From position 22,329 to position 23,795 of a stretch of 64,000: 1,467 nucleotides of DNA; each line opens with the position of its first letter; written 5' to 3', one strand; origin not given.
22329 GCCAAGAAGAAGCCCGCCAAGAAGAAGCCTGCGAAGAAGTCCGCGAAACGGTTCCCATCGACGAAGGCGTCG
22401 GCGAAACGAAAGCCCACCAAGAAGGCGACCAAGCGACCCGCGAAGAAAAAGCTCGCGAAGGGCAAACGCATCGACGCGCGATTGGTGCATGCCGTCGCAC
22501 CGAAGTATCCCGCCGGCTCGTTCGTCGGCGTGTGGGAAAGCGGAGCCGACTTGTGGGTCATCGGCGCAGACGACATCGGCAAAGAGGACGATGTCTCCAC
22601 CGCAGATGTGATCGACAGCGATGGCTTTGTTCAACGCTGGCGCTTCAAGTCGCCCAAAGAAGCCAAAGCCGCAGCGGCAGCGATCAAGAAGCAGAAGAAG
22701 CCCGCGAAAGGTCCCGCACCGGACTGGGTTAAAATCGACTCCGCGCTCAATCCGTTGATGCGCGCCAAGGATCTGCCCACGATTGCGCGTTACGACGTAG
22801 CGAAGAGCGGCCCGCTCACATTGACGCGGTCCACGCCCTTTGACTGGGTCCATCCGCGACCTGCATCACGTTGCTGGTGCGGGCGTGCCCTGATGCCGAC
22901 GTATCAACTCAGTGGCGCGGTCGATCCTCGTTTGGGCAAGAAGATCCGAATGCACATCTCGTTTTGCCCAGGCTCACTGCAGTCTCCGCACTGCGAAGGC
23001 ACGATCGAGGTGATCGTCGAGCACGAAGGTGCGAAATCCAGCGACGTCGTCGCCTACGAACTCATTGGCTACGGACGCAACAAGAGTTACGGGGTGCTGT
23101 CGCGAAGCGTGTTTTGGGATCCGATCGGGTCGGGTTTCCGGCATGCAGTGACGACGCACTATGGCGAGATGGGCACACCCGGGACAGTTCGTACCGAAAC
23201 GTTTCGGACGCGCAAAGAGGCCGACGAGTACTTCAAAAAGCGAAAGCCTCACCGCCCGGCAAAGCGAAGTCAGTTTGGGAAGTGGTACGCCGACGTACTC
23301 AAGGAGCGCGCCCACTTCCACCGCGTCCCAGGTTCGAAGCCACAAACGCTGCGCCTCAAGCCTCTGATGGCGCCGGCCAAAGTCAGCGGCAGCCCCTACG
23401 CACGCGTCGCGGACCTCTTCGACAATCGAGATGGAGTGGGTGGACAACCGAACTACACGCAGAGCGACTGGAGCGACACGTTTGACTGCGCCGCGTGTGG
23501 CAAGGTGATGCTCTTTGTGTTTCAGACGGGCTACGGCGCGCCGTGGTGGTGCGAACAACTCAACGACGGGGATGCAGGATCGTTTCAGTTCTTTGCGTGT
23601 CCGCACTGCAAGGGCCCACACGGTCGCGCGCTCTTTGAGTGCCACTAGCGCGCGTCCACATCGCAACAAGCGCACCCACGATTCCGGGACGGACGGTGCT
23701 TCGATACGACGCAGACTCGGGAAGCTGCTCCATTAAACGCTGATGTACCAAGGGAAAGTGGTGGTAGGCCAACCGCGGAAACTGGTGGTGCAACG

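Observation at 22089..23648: WGR-domain protein with histone-H1-like KPAAK linker and novel Cys-motif C-terminal domain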

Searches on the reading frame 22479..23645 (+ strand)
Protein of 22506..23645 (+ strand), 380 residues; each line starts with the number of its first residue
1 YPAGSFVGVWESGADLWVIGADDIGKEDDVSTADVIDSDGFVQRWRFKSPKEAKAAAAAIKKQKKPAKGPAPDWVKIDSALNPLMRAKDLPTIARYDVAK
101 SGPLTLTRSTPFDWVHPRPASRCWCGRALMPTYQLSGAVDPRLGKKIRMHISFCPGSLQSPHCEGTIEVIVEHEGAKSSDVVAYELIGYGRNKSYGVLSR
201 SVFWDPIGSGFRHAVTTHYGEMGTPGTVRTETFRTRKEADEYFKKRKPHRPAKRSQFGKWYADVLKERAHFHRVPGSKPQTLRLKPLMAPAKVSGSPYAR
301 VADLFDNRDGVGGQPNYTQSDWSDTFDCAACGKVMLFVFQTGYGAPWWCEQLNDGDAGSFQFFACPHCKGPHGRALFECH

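Call 10: search_protein_families(library=pfam, proteins=[window:22506-23645:+], max_evalue=10)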
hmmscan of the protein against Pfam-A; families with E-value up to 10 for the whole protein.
window:22506-23645:+ (380 aa): 3 families
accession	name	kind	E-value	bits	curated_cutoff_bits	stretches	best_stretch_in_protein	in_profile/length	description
PF05406.20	WGR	-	0.0036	17.8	22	1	213-246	30-63/79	WGR domain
PF14600.11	CBM_5_12_2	-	0.023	15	27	1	309-365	5-61/62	Cellulose-binding domain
PF14657.12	Arm-DNA-bind_4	-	9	6.4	22.3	1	47-63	25-41/47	Arm DNA-binding domain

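Call 13: find_homologous_proteins(query=A2, max_evalue=0.01)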
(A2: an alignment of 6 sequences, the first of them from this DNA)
Query A2 (6 sequences) (384 aa, profile of the alignment): 8 proteins with E <= 0.01 among 5840 candidates.
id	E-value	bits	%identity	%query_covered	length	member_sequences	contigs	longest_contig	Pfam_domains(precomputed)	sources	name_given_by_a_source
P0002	2.2e-199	681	68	99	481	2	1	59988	PF05406.21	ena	-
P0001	1.3e-195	668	97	100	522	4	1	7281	PF05406.21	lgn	-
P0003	1.6e-195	668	62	99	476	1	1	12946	PF05406.21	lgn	-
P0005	7.6e-188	643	43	99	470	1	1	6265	PF05406.21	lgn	-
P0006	4.1e-187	640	46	97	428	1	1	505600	-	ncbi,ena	-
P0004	1.6e-183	628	41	98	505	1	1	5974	PF05406.21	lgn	-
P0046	1.2e-120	421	70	65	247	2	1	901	-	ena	-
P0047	2.1e-119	417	46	67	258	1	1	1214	-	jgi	jgi:hypothetical protein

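Call 26: search_protein_representatives(alignment_id=A2)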
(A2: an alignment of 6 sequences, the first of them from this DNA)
Query: 6 sequences, 389 profile positions. Proteins with E-value up to 0.001 (for the whole library): 23; up to 1e-10: 17; up to 1e-30: 10. The best 23 are listed.
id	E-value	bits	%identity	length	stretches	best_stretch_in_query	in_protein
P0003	5.1e-196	667.9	-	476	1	1-389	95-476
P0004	5.0e-184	628.4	-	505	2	2-389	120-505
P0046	3.9e-121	421.4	-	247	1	136-389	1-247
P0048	3.2e-67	243.9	-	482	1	11-388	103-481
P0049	4.3e-61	223.7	-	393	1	8-389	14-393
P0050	1.2e-51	192.6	-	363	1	27-389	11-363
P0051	5.0e-46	174.1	-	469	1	12-388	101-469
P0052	3.3e-44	168.1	-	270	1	114-389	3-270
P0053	3.5e-42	161.5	-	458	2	48-389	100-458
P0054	5.2e-38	147.7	-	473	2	9-389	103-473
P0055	7.9e-30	120.8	-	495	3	213-387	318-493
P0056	5.6e-29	118.0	-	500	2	9-300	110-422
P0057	7.0e-19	84.7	-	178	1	218-388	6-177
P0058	3.2e-17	79.3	-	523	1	15-252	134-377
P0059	8.4e-16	74.6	-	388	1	42-258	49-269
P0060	7.9e-15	71.4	-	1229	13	316-360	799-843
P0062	5.7e-09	52.1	-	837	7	326-365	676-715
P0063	1.2e-08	51.1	-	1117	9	124-201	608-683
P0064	5.7e-08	48.8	-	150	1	258-373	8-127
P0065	1.5e-06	44.2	-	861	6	311-365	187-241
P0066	6.1e-05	38.9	-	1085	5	286-331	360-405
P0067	2.5e-04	36.8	-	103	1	308-389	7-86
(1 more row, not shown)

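Call 27: search_protein_families(library=pfam, proteins=[P0048, P0049, P0050, P0051, P0053, P0054, P0055, P0056, P0058, P0059], max_evalue=0.1)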
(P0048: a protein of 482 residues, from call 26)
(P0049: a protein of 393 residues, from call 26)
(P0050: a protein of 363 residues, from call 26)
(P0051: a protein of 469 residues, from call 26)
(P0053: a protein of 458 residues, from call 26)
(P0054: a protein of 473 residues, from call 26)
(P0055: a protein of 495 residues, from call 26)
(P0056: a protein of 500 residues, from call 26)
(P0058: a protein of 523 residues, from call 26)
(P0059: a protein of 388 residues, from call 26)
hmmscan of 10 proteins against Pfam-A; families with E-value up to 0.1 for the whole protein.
P0048 (482 aa): 1 family
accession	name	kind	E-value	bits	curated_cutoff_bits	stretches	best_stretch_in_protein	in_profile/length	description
PF05406.20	WGR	-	4.8e-15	55.9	22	1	9-71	7-76/79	WGR domain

P0049 (393 aa): 0 families

P0050 (363 aa): 0 families

P0051 (469 aa): 2 families
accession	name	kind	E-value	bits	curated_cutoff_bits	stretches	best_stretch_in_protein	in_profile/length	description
PF05406.20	WGR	-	9.5e-19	67.7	22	1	6-72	4-77/79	WGR domain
PF24088.1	DUF7373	-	0.003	17.9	27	1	44-127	90-165/193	Domain of unknown function (DUF7373) N-terminal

P0053 (458 aa): 1 family
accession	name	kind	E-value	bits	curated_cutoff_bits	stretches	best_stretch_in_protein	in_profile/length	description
PF05406.20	WGR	-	1.2e-08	35.4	22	1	1-43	32-74/79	WGR domain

P0054 (473 aa): 1 family
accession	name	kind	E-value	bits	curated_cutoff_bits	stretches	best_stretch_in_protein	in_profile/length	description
PF05406.20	WGR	-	1.2e-10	41.8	22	1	11-71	12-77/79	WGR domain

P0055 (495 aa): 3 families
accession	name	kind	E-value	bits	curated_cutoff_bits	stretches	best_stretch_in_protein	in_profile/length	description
PF05406.20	WGR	-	1.8e-17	63.6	22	1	10-69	11-75/79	WGR domain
PF25165.1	DUF7828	-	0.0011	19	25.7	0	115-161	34-80/87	Domain of unknown function (DUF7828)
PF14522.11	Cytochrome_C7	-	0.036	14.3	24.8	1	440-483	13-47/67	Cytochrome c7 and related cytochrome c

P0056 (500 aa): 1 family
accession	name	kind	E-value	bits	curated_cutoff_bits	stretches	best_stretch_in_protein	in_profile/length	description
PF05406.20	WGR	-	1.1e-17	64.4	22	1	1-69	1-76/79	WGR domain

P0058 (523 aa): 2 families
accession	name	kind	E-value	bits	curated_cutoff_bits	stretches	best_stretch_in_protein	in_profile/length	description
PF05406.20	WGR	-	1.3e-17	64.2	22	1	3-69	3-76/79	WGR domain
PF17819.6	Tex55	-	0.016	15.9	26.6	1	56-152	37-133/146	Testis-specific expressed protein 55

P0059 (388 aa): 0 families

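Call 28: search_protein_families(library=pfam, proteins=[P0060, P0062, P0063, P0065, P0066, P0064, P0067, P0057, P0052], max_evalue=0.1)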
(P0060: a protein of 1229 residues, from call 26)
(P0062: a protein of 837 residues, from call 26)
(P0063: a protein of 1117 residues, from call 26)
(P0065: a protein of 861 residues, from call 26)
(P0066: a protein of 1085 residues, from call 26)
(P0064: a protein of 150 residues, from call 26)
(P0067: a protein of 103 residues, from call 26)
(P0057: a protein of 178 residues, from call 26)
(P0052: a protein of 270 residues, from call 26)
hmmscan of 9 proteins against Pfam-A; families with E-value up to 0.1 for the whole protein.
P0060 (1229 aa): 4 families
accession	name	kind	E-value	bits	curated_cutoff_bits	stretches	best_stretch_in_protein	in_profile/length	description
PF13377.12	Peripla_BP_3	-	2.2e-16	60.9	26.5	0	89-117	66-91/167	Periplasmic binding protein-like domain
PF23549.1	Zn_ribbon_GRF_2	-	2.8e-14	53.1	27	0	875-906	6-37/45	GRF-like zinc ribbon domain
PF23409.1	Beta-prop_EML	-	3.5e-10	40.3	88.2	0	431-448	82-99/267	Echinoderm microtubule-associated protein first beta-propeller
PF25361.1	AAA_lid_RFC1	-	1e-07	31.7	34.9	0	650-667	40-57/59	RFC1-like, AAA+ ATPase lid domain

P0062 (837 aa): 7 families
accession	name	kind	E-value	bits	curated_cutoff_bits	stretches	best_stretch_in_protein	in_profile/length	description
PF13517.12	FG-GAP_3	-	4.6e-26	91.6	26.9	6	749-822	1-60/61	FG-GAP-like repeat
PF13688.12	Reprolysin_5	-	8.6e-19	69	27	1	181-363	3-196/196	Metallo-peptidase family M12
PF01839.29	FG-GAP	-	8.5e-15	54.7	22.1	1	810-833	8-36/37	FG-GAP repeat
PF13583.11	Reprolysin_4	-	5.5e-11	43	22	1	182-351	4-176/203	Metallo-peptidase family M12B Reprolysin-like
PF13582.12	Reprolysin_3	-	1.7e-10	41.9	22.4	1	204-321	4-122/123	Metallo-peptidase family M12B Reprolysin-like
PF11897.13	DUF3417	-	0.011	16.7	25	1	12-53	15-56/109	Protein of unknown function (DUF3417)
PF24216.1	DUF7435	-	0.03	15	27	0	625-657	23-55/60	Domain of unknown function (DUF7435)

P0063 (1117 aa): 9 families
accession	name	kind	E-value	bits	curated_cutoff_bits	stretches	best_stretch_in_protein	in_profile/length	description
PF20579.4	LapA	-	3.8e-34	117.5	27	8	19-120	4-84/99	LapA domain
PF08323.17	Glyco_transf_5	-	1.4e-15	58.1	22.7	0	495-572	12-98/239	Starch synthase catalytic domain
PF19765.4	DUF6252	-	1.3e-11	45.2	27.2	0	149-228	25-105/124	Family of unknown function (DUF6252)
PF13702.11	Lysozyme_like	-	1.8e-08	34.5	25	0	147-220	62-135/165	Lysozyme-like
PF13004.13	BACON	-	8.8e-08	32.5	25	0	311-341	13-44/61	Putative binding domain, N-terminal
PF05215.19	Spiralin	-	2.5e-07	31.6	25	0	534-572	46-80/81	Spiralin domain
PF23865.1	DUF7223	-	3.5e-06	26.9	27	0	38-93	62-117/254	Domain of unknown function (DUF7223)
PF18485.7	GST_N_5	-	3.1e-05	24.8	29.6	0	76-98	15-37/74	Glutathione S-transferase, N-terminal domain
PF14083.11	PGDYG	-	6.3e-05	23.7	27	0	320-356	7-43/102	PGDYG protein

P0065 (861 aa): 5 families
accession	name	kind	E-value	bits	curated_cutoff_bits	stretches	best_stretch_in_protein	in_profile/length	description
PF13517.12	FG-GAP_3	-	2.5e-43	147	26.9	7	327-396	1-60/61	FG-GAP-like repeat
PF01839.29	FG-GAP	-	2.2e-26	91.7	22.1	5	265-290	7-37/37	FG-GAP repeat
PF21910.2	GH85_C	-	0.00014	22.7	27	0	491-531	18-58/95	GH85 endohexosaminidases, C-terminal domain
PF13406.11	SLT_2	-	0.00017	21.3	24.3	0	366-396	151-182/292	Transglycosylase SLT domain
PF00692.24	dUTPase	-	0.049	13.9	22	0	417-441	4-28/129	dUTPase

P0066 (1085 aa): 10 families
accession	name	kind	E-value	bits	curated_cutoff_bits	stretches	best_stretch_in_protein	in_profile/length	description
PF07705.17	CARDB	-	6.7e-59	196.8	22.7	5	866-974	2-100/101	CARDB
PF00801.26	PKD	-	3.6e-08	33.7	23.5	0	196-251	6-56/80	PKD domain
PF00919.26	UPF0004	-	9.9e-07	29.1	27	0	216-245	27-56/98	Uncharacterized protein family UPF0004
PF00313.28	CSD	-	1.8e-06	28.1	27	0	268-291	41-64/66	'Cold-shock' DNA-binding domain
PF15591.11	Imm31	-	2.1e-05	24.8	25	0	178-202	23-47/73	Immunity protein 31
PF15301.11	SLAIN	-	0.0001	22.4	27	0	167-226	369-428/429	SLAIN motif-containing family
PF25549.1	DUF7927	-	0.00024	21.8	31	0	269-296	17-44/132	Domain of unknown function (DUF7927)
PF14244.12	Retrotran_gag_3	-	0.0024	18.1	24.1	0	216-224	16-24/48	gag-polypeptide of LTR copia-type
PF04253.20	TFR_dimer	-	0.03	14.7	27.1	0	307-336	2-31/121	Transferrin receptor-like dimerisation domain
PF16427.10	DUF5024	-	0.069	13.9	25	0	347-387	62-102/104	Domain of unknown function (DUF5024)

P0064 (150 aa): 0 families

P0067 (103 aa): 0 families

P0057 (178 aa): 0 families

P0052 (270 aa): 0 families

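Call 33: search_solved_structures(query=A4, max_evalue=10, show_alignments=3)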
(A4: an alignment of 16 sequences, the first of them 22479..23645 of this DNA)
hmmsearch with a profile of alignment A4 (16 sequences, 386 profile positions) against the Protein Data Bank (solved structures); distinct sequences matched with E-value up to 10: 4.
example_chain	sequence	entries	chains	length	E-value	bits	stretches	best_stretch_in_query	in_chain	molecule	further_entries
6d03_E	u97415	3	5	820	0.15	14.6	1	205-287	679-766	Reticulocyte binding protein 2, putative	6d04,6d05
7vpd_C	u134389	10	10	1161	0.82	12.1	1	209-299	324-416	DNA-directed RNA polymerase subunit beta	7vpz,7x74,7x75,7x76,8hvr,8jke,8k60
6amb_B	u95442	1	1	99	1.6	11.2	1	48-116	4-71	Afadin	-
8dy7_C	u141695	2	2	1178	1.9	10.9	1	209-299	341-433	DNA-directed RNA polymerase subunit beta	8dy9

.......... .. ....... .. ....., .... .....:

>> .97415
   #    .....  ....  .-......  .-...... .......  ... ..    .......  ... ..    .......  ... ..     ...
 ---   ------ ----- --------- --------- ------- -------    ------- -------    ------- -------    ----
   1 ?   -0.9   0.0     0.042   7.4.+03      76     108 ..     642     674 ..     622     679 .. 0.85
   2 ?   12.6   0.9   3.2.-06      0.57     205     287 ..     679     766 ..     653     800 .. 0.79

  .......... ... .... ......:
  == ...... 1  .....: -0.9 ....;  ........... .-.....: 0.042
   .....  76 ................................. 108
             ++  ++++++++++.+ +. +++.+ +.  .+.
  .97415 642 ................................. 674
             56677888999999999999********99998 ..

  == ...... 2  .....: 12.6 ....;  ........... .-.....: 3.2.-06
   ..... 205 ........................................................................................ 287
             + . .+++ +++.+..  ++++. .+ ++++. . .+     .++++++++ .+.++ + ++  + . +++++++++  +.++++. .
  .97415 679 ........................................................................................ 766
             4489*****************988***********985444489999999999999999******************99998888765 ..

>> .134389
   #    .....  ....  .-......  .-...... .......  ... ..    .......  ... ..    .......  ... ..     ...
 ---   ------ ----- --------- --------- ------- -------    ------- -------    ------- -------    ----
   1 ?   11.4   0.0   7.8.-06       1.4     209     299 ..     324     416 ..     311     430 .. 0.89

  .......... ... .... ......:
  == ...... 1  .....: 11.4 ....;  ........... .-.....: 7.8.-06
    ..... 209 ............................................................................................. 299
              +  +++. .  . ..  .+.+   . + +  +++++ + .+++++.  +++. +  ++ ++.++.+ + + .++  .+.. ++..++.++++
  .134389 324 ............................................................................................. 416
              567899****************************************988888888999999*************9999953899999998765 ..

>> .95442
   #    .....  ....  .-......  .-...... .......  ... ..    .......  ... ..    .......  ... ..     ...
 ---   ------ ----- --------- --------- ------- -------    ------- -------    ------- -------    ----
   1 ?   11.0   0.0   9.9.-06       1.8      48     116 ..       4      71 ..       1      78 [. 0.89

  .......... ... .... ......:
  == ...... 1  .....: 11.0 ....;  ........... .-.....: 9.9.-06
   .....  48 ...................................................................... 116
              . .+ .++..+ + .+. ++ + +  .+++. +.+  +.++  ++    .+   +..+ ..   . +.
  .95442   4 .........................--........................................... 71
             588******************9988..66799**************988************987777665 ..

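Call 43: predict_structure(alignment_id=A4)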
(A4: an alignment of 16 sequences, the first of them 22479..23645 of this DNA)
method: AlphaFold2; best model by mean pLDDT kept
length: 389 residues; sequences in the alignment: 16
mean_pLDDT: 88.4   pTM: 0.88
mean pLDDT of the five models: 88.4, 88.0, 87.8, 87.4, 87.0
residues with pLDDT >= 90: 208; 70-90: 161; 50-70: 19; < 50: 1
segments of 3 or more residues with pLDDT < 50: none
pLDDT, mean of each block of 10 residues (from residue 1): 90 92 95 86 89 96 97 88 88 86 95 94 91 88 95 94 72 84 78 85 91 81 94 92 94 90 89 91 84 97 88 87 82 84 93 82 67 92 83
secondary structure, 60 per line:
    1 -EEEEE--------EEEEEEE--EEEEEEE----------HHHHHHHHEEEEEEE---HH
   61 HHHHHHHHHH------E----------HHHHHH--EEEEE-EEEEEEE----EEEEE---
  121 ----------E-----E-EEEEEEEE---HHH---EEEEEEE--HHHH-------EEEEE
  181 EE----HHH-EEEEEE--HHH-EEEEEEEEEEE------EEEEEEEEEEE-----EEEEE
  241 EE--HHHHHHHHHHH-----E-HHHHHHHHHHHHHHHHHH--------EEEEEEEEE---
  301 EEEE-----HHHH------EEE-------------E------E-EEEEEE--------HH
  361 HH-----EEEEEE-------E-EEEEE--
elements in order: E2-6 E15-21 E24-30 H41-48 E49-55 H59-70 H88-93 E96-100 E102-108 E113-117 E139-146 E156-162 H165-168 E176-182 E191-196 E203-213 E220-230 E236-242 H245-255 H263-280 E289-297 E301-304 H310-313 E320-322 E345-350 H359-362 E368-373 E383-387

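Call 48: find_related_loci(query=A2, collection=genome_contigs, flank=8000)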
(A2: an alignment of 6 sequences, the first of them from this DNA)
Query A2 (384 aa) in genome_contigs; peptide patterns used: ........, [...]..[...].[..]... (x = any residue, [..] = any of these).
84 stretches matched a pattern; 2 encode a relative of the query (tblastn E <= 1e-3); 2 distinct loci.
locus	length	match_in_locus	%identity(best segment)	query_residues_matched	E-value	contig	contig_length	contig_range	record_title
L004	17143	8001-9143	70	1-384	6e-176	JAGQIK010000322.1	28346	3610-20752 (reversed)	MAG: Myxococcales bacterium isolate HKST-UBA02 k127_1411440, whole genome shotgun sequence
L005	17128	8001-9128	46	11-384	2e-103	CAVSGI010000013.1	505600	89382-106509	MAG: uncultured delta proteobacterium isolate MFD05684.bin.2.251 genome assembly, contig: contig_51060, whole genome sho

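Call 54: fold_search(model_id=the predicted structure, library=pdb)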
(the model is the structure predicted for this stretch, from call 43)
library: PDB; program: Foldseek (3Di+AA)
matches with E <= 10: 283; with E <= 0.001: 0
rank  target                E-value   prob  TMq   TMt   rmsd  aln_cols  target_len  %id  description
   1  1pre_A                1.2e-01  0.02  0.07  0.07  33.3       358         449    9  PROAEROLYSIN (released 1996-10-14)
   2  7s68_B                1.2e-01  0.97  0.15  0.26   4.0        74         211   22  Structure of human PARP1 domains (Zn1, Zn3, WGR and HD) bound to a DNA double strand break. (released 2022-06-29)
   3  9zq9_P                1.4e-01  0.63  0.13  0.37  12.7       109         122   16  Nucleosome with an SSB at SHL -2.8 in complex with the WGR domain of human PARP2, Class 1 (released 2026-03-25)
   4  6f5f_A                1.9e-01  0.75  0.15  0.46  13.2       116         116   18  Structure of ARTD2/PARP2 WGR domain bound to double strand DNA with 5 nucleotide overhang and 5'phosphate (released 2018-10-10)
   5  6f5f_C                2.0e-01  0.80  0.15  0.45  12.8       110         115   18  Structure of ARTD2/PARP2 WGR domain bound to double strand DNA with 5 nucleotide overhang and 5'phosphate (released 2018-10-10)
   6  6f1k_A                2.1e-01  0.38  0.13  0.35  13.2       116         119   18  Structure of ARTD2/PARP2 WGR domain bound to double strand DNA without 5'phosphate (released 2018-10-10)
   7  1pv5                  2.4e-01  0.23  0.27  0.37  19.8       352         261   14  Structure of Protein of Unknown Function YwqG from Bacillus subtilis (released 2004-01-20)
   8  7s6m_B                3.0e-01  0.82  0.16  0.13   5.7        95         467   20  Human PARP1 deltaV687-E688 bound to a DNA double strand break. (released 2022-06-29)
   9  7s6m_D                3.0e-01  0.82  0.16  0.13   5.7        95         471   20  Human PARP1 deltaV687-E688 bound to a DNA double strand break. (released 2022-06-29)
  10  9zqb_P                3.3e-01  0.57  0.15  0.43  13.2       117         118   20  Nucleosome with an SSB at SHL -2.8 in complex with human PARP2 and HPF1, Class 1 (released 2026-03-25)
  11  6usj_U                3.5e-01  0.18  0.11  0.32  15.6       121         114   17  Structure of two nucleosomes bridged by human PARP2 (released 2020-10-14)
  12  7aeo_A                4.1e-01  0.25  0.12  0.11  12.3       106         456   17  Human ARTD2 in complex with DNA oligonucleotides (released 2021-05-19)
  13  2ra8                  4.3e-01  0.97  0.13  0.14   4.2        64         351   16  Crystal structure of the Q64V53_BACFR protein from Bacteroides fragilis. Northeast Structural Genomics Consortium target (released 2007-09-25)
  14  7s6h_B                5.1e-01  0.69  0.12  0.10   9.9        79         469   19  Human PARP1 deltaV687-E688 bound to NAD+ analog EB-47 and to a DNA double strand break. (released 2022-06-29)
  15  7s6h_D                5.1e-01  0.69  0.12  0.10   9.9        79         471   19  Human PARP1 deltaV687-E688 bound to NAD+ analog EB-47 and to a DNA double strand break. (released 2022-06-29)
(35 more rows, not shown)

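Call 55: fold_search(model_id=the predicted structure, library=viral)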
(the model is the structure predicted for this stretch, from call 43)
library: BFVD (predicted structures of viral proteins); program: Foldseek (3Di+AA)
matches with E <= 10: 418; with E <= 0.001: 0
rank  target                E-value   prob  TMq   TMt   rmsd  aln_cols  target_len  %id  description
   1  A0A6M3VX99            7.4e-02  0.03  0.08  0.05  22.1       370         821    7  Capsid polyprotein VP90 (Fragment) [Grey squirrel astrovirus]
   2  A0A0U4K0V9            8.7e-02  0.02  0.09  0.06  25.6       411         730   10  Minor tail protein [Arthrobacter phage Rings]
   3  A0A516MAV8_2          1.8e-01  0.03  0.09  0.04  17.1       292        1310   10  (no name in the UniProt tables at hand)
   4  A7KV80                1.9e-01  0.98  0.15  0.18   2.8        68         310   20  (no name in the UniProt tables at hand)
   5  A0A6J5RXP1            3.4e-01  0.57  0.13  0.33  11.5       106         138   15  WGR_MMR_like domain containing protein [uncultured Caudovirales phage]
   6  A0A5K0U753            3.6e-01  0.09  0.16  0.22  16.1       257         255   10  Uncharacterized protein [Yasminevirus sp. GU-2018]
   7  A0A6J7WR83            4.0e-01  0.02  0.11  0.12  20.1       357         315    7  Uncharacterized protein [uncultured Caudovirales phage]
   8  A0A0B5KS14            4.2e-01  0.01  0.08  0.04  30.0       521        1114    8  Glycoprotein [Sanxia Water Strider Virus 1]
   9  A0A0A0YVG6            4.5e-01  0.02  0.09  0.05  21.4       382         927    9  Uncharacterized protein [Erwinia phage phiEa2809]
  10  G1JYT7                4.7e-01  0.02  0.09  0.05  21.6       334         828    8  Capsid polyprotein VP90 (Fragment) [California sea lion astrovirus 4]
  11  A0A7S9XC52            5.0e-01  0.21  0.11  0.34  10.5        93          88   12  (no name in the UniProt tables at hand)
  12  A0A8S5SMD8            5.3e-01  0.03  0.11  0.12  21.5       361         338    9  GH16 domain-containing protein [Siphoviridae sp. ctq8D8]
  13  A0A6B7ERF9            5.3e-01  0.02  0.11  0.13  21.7       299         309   11  (no name in the UniProt tables at hand)
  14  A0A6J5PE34            5.6e-01  0.03  0.10  0.09  20.9       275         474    9  Uncharacterized protein [uncultured Caudovirales phage]
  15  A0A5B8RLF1            5.9e-01  0.04  0.09  0.12  17.5       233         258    9  (no name in the UniProt tables at hand)
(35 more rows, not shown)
